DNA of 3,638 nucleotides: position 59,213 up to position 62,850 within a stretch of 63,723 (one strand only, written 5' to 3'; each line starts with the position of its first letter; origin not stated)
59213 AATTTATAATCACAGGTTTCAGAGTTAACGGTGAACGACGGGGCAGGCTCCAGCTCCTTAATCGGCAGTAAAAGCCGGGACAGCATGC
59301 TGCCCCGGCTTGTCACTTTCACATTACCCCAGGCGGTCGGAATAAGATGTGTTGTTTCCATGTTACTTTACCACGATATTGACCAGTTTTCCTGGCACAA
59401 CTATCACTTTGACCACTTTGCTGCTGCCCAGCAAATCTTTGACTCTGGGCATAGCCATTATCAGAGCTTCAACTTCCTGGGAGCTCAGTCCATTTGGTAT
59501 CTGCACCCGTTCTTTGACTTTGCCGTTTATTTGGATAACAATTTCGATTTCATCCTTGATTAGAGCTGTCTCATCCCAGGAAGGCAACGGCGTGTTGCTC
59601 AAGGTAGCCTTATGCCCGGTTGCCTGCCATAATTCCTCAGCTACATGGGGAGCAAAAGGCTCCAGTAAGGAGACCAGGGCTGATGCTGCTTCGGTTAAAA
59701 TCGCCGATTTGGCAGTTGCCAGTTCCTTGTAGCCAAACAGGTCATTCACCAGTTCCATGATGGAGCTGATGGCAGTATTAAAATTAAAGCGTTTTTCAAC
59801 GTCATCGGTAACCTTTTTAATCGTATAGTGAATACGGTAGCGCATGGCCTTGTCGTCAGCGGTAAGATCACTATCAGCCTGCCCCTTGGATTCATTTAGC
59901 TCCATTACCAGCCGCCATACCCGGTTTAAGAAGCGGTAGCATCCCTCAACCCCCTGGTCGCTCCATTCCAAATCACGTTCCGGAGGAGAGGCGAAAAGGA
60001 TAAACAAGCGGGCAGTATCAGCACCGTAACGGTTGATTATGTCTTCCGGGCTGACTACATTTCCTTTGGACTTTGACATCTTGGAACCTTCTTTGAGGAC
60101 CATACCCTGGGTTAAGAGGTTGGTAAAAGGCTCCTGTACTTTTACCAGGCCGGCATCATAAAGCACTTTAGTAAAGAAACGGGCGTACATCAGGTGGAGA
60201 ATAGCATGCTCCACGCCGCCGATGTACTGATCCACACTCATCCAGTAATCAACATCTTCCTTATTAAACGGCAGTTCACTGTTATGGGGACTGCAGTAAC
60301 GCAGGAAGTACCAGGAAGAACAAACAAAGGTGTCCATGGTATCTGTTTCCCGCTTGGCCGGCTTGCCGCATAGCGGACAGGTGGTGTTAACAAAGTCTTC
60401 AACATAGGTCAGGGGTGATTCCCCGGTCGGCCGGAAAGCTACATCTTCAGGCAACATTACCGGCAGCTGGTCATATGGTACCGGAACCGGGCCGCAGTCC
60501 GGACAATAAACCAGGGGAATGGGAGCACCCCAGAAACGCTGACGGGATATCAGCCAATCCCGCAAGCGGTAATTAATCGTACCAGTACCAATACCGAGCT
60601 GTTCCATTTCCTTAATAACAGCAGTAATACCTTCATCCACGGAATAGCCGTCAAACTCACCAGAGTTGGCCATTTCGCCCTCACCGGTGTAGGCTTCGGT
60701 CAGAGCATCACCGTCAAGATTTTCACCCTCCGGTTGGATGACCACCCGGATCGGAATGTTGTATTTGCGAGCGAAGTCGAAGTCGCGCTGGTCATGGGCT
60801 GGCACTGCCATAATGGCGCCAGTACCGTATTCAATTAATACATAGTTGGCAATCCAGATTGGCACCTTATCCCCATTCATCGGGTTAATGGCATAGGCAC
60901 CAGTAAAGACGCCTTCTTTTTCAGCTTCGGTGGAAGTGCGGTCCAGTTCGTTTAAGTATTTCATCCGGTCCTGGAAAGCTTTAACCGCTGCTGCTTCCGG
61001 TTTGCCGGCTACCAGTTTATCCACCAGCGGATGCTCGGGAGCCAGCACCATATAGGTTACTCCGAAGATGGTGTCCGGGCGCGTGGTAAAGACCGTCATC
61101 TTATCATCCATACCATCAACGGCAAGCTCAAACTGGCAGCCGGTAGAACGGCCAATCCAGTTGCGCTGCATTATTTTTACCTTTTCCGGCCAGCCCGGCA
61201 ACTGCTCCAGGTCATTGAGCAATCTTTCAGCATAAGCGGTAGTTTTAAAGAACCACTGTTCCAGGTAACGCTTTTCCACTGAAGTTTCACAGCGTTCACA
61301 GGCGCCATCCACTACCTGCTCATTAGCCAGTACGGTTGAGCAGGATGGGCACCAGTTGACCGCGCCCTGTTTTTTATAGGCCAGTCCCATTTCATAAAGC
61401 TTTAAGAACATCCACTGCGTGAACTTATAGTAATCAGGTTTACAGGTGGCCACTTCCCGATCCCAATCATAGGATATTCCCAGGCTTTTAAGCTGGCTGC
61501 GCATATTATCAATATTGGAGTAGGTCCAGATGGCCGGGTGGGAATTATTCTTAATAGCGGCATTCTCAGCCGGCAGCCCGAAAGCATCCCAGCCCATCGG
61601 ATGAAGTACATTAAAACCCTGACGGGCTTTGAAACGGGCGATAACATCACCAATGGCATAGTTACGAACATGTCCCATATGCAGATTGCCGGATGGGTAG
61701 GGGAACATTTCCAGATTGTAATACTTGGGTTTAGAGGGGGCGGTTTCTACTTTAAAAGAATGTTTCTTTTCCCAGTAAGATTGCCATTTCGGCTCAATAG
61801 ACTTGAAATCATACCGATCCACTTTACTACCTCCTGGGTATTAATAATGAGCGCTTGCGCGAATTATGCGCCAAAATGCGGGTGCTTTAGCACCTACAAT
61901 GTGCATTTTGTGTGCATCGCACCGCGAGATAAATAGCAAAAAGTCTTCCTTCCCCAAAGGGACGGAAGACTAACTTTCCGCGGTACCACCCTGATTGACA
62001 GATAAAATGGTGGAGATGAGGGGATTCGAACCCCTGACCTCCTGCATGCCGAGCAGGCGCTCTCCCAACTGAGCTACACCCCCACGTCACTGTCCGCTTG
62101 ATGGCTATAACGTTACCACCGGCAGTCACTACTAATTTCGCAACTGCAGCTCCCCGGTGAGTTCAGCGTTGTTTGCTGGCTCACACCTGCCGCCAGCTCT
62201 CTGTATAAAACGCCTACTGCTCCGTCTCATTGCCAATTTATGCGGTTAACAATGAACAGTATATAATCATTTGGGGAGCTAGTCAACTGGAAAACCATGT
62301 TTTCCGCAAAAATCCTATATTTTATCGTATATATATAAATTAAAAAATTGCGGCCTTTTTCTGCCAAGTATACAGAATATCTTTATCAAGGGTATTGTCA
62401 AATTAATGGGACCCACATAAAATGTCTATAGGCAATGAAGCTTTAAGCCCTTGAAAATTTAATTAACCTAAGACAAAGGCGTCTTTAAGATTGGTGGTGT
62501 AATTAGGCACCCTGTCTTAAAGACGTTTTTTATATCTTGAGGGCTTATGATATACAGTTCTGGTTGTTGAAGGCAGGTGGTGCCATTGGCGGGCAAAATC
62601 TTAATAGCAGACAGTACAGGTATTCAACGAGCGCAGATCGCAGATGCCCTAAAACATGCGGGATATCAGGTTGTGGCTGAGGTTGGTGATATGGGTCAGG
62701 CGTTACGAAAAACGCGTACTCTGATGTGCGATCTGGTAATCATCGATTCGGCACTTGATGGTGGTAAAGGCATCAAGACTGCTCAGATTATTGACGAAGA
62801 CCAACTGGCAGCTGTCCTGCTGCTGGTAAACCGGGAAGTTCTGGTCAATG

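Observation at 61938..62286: A complete tRNA cloverleaf is embedded inside the leuS T-box riboswitch, replacing the apex of Stem III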

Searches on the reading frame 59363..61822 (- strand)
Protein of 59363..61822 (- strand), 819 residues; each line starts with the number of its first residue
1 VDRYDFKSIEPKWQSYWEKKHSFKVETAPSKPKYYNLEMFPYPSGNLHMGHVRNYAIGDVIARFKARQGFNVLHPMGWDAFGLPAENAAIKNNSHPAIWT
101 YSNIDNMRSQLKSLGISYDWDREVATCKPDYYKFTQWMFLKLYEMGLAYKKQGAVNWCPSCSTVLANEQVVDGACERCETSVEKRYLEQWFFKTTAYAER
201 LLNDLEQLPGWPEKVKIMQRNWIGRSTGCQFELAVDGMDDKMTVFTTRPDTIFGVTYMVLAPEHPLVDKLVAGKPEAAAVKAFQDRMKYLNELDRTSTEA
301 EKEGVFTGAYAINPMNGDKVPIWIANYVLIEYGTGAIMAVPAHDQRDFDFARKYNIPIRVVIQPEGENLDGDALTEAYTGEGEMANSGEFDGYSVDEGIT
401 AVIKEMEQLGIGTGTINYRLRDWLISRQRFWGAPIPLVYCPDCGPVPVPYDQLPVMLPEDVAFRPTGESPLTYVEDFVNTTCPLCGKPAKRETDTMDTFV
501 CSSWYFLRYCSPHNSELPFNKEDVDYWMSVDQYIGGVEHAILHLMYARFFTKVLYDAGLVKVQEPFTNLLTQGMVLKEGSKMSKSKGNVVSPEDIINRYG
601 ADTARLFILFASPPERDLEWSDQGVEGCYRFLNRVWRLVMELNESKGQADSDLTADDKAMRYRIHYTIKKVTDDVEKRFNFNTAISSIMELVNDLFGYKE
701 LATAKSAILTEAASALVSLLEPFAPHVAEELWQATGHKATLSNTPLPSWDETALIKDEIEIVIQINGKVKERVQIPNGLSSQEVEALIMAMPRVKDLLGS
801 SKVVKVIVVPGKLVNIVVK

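Call 9: find_homologous_proteins(query=window:59363-61822:-, max_evalue=1e-100)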
Query window:59363-61822:- (819 aa): 8000 proteins with E <= 1e-100 among 8000 candidates; the best 120 are listed.
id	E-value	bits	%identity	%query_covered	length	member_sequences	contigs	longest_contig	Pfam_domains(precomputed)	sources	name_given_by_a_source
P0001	0.0e+0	1930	100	100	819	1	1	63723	PF09334.18,PF01406.26,PF08264.20,PF13603.13,PF01921.25,PF00133.29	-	-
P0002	0.0e+0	1731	87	100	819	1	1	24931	PF09334.18,PF01406.26,PF08264.20,PF13603.13,PF01921.25,PF00133.29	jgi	-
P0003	0.0e+0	1729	87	100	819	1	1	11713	PF09334.18,PF01406.26,PF08264.20,PF13603.13,PF01921.25,PF00133.29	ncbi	ncbi:MAG: leucine--tRNA ligase [Methylocystaceae bacterium]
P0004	0.0e+0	1427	72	100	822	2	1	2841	PF09334.18,PF01406.26,PF08264.20,PF13603.13,PF01921.25,PF00133.29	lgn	-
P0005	0.0e+0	1416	71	100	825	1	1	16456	PF09334.18,PF01406.26,PF08264.20,PF13603.13,PF01921.25,PF00133.29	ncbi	-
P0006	0.0e+0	1416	72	100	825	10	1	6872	PF09334.18,PF01406.26,PF08264.20,PF13603.13,PF01921.25,PF00133.29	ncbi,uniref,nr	ncbi:MAG: leucine--tRNA ligase [Syntrophothermus sp.]|uniref:leucine--tRNA ligase n=1 Tax=Syntrophot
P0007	0.0e+0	1408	71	100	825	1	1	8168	PF09334.18,PF01406.26,PF08264.20,PF13603.13,PF01921.25,PF00133.29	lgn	-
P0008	0.0e+0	1402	71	100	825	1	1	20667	PF09334.18,PF01406.26,PF08264.20,PF13603.13,PF01921.25,PF00133.29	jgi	-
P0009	0.0e+0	1398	71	100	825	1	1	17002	PF09334.18,PF01406.26,PF08264.20,PF13603.13,PF01921.25,PF00133.29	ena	-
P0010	0.0e+0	1398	71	100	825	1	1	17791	PF09334.18,PF01406.26,PF08264.20,PF13603.13,PF01921.25,PF00133.29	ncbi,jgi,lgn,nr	ncbi:MAG: leucine--tRNA ligase [Syntrophomonadaceae bacterium]|nr:leucine--tRNA ligase [Syntrophomon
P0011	0.0e+0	1397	71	100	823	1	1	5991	PF09334.18,PF01406.26,PF08264.20,PF13603.13,PF01921.25,PF00133.29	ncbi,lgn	ncbi:MAG: leucine--tRNA ligase [Chitinophagales bacterium]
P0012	0.0e+0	1394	70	100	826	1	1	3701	PF09334.18,PF01406.26,PF08264.20,PF13603.13,PF01921.25,PF00133.29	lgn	-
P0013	0.0e+0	1393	70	100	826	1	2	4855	PF09334.18,PF01406.26,PF08264.20,PF13603.13,PF01921.25,PF00133.29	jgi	-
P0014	0.0e+0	1392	70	100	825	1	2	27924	PF09334.18,PF01406.26,PF08264.20,PF13603.13,PF01921.25,PF00133.29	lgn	-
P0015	0.0e+0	1392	70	100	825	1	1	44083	PF09334.18,PF01406.26,PF08264.20,PF13603.13,PF01921.25,PF00133.29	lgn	-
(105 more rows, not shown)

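Call 43: find_encoding_contigs(protein=P0002, flank=6000, max_places=3)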
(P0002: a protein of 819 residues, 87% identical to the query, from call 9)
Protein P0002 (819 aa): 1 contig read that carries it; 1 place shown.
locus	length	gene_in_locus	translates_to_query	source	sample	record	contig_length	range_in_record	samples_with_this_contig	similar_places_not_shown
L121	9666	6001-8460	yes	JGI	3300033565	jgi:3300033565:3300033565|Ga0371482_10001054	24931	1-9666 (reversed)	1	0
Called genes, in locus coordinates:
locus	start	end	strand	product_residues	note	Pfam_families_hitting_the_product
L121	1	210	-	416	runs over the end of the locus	PF07992:Pyr_redox_2, PF13738:Pyr_redox_3 (weak), PF00070:Pyr_redox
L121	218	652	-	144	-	PF12837:Fer4_6 (faint), PF13237:Fer4_10 (faint), PF13187:Fer4_9 (faint), PF13247:Fer4_11, PF12838:Fer4_7 (weak), PF12797:Fer4_2 (weak), PF00037:Fer4 (weak)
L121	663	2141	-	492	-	PF00037:Fer4 (faint), PF12797:Fer4_2 (faint), PF13237:Fer4_10 (faint), PF14697:Fer4_21, PF13187:Fer4_9 (weak), PF01645:Glu_synthase, PF04898:Glu_syn_central, PF01070:FMN_dh (weak)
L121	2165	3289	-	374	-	PF00310:GATase_2, PF13522:GATase_6 (weak), PF13537:GATase_7 (faint)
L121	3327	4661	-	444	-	PF03951:Gln-synt_N, PF00120:Gln-synt_C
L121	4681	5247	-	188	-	PF00072:Response_reg, PF03861:ANTAR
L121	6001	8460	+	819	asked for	PF00133:tRNA-synt_1, PF01921:tRNA-synt_1f (faint), PF01406:tRNA-synt_1e (faint), PF09334:tRNA-synt_1g, PF13603:tRNA-synt_1_2, PF00133:tRNA-synt_1, PF09334:tRNA-synt_1g, PF08264:Anticodon_1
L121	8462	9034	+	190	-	PF01035:DNA_binding_1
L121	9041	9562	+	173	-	-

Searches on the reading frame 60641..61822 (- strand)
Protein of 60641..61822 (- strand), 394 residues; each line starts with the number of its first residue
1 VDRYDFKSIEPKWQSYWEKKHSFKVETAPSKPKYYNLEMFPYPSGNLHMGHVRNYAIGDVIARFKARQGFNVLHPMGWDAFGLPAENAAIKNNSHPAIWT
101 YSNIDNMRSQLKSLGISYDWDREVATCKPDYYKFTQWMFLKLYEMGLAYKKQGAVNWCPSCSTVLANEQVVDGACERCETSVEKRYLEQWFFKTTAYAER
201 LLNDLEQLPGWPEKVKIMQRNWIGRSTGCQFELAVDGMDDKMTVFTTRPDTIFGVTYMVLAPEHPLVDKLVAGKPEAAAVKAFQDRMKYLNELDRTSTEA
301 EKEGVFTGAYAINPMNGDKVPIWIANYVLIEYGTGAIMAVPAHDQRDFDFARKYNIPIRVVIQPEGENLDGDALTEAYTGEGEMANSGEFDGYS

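Call 48: find_related_loci(query=window:60641-61822:-, collection=metagenome_contigs, flank=1500)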
Query seq(394 aa) (394 aa) in metagenome_contigs; peptide patterns used: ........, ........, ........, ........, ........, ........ (x = any residue, [..] = any of these).
600 stretches matched a pattern (row limit reached: there are more); 600 encode a relative of the query (tblastn E <= 1e-3); the best 80 are kept; 80 distinct loci.
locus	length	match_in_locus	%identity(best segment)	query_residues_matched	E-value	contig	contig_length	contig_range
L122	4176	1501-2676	76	3-394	0e+0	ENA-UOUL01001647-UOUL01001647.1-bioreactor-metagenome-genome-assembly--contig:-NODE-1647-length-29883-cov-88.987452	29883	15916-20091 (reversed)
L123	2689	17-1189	64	2-392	0e+0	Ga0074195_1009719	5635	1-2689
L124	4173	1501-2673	60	2-392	2e-174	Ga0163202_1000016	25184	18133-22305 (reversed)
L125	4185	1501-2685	61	2-392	2e-175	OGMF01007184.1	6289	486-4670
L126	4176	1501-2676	61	1-392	7e-173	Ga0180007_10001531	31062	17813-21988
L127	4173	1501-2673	61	2-392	2e-170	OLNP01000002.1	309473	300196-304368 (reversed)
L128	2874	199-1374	61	2-392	1e-177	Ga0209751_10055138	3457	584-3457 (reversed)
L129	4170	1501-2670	61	3-392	2e-169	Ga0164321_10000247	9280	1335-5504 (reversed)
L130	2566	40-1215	60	3-394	5e-180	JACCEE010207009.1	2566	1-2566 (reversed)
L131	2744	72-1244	59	2-392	4e-173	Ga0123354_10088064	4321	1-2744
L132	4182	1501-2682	62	4-394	2e-166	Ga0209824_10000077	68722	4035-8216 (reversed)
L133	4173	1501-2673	59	2-392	2e-166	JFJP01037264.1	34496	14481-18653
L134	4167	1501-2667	60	3-392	4e-166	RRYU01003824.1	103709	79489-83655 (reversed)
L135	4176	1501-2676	60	4-392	8e-166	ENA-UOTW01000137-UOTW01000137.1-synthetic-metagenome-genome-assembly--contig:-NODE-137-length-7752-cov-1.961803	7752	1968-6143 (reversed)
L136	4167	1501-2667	59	3-392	2e-165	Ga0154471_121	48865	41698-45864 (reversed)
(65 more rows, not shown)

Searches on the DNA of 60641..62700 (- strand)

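Call 62: search_dna_similar(query=window:62008-62083:-, collection=ecoli_genomes, mode=distant, max_rows=5)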
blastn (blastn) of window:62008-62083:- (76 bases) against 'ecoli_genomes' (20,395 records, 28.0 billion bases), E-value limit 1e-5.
Records with a match: 6073; places in all: 27720; records where one place covers at least 80% of the query: 5807.
Genomes with a match: 5426 of 5426; with a place that covers at least 80% of the query: 5426. Places per genome that has any: lowest 2, median 5, highest 12. On chromosomes: 27069 places; on plasmids: 651.
Best place of each record, by identity: 80-90% 5705; 60-80% 368.
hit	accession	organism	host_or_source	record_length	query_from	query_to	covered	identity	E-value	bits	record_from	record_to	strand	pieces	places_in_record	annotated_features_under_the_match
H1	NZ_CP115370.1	Escherichia coli strain CUVET17-972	dog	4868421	1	76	100%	84.4%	2e-13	82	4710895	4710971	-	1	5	tRNA-Ala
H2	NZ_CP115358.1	Escherichia coli strain CUVET19-1704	dog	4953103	1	76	100%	84.4%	2e-13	82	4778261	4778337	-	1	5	tRNA-Ala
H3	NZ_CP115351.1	Escherichia coli strain CUVET21-37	cat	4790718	1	76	100%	84.4%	2e-13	82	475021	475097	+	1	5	tRNA-Ala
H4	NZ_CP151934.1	Escherichia coli strain 8178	Mus musculus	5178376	1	76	100%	84.4%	2e-13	82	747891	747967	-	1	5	tRNA-Ala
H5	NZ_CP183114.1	Escherichia coli strain 492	Homo sapiens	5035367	1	76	100%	84.4%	2e-13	82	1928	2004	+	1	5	tRNA-Ala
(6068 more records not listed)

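Call 65: search_rna_families(source=window, start=61700, end=62700, threshold=evalue, max_evalue=1, show_alignments=0)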
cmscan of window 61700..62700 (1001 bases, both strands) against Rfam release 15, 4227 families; matches with E-value up to 1: 3.
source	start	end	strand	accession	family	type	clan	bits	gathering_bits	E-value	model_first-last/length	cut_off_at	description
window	61955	62239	-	RF00230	T-box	Cis-reg; leader;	-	116.3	93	7.4e-27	1-219/219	no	T-box leader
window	62011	62083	-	RF00005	tRNA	Gene; tRNA;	CL00001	65.8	29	7.1e-14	1-71/71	no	tRNA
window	61946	62035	-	RF04321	tmRNA_permuted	Gene;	-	25.7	47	0.0045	36-96/213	no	permuted transfer-messenger RNA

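Call 67: search_rna_families(sources=[L135, L122, L124], threshold=evalue, max_evalue=0.001, show_alignments=3)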
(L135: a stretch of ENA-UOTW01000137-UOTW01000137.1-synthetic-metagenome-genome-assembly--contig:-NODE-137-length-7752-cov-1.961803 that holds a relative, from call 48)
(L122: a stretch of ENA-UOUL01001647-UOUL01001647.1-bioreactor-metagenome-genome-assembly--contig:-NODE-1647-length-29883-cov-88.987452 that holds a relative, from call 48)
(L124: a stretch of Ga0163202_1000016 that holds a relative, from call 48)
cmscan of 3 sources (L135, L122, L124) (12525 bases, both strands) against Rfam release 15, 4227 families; matches with E-value up to 0.001: 6.
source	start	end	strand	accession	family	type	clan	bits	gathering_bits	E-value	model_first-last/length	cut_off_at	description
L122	1153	1436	+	RF00230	T-box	Cis-reg; leader;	-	116.3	93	9.4e-26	1-219/219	no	T-box leader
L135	1079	1337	+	RF00230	T-box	Cis-reg; leader;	-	113.7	93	4.3e-25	1-219/219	no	T-box leader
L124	1119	1439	+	RF00230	T-box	Cis-reg; leader;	-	91.4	93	2.4e-19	1-219/219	no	T-box leader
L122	851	937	-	RF01051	c-di-GMP-I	Cis-reg; riboswitch;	CL00126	84.4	35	6.6e-16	1-87/87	no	c-di-GMP-I riboswitch aptamer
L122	1307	1379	+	RF00005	tRNA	Gene; tRNA;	CL00001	66.1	29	7.3e-13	1-71/71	no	tRNA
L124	1303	1378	+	RF00023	tmRNA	Gene;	CL00001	46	47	9.4e-16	1-374/374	no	transfer-messenger RNA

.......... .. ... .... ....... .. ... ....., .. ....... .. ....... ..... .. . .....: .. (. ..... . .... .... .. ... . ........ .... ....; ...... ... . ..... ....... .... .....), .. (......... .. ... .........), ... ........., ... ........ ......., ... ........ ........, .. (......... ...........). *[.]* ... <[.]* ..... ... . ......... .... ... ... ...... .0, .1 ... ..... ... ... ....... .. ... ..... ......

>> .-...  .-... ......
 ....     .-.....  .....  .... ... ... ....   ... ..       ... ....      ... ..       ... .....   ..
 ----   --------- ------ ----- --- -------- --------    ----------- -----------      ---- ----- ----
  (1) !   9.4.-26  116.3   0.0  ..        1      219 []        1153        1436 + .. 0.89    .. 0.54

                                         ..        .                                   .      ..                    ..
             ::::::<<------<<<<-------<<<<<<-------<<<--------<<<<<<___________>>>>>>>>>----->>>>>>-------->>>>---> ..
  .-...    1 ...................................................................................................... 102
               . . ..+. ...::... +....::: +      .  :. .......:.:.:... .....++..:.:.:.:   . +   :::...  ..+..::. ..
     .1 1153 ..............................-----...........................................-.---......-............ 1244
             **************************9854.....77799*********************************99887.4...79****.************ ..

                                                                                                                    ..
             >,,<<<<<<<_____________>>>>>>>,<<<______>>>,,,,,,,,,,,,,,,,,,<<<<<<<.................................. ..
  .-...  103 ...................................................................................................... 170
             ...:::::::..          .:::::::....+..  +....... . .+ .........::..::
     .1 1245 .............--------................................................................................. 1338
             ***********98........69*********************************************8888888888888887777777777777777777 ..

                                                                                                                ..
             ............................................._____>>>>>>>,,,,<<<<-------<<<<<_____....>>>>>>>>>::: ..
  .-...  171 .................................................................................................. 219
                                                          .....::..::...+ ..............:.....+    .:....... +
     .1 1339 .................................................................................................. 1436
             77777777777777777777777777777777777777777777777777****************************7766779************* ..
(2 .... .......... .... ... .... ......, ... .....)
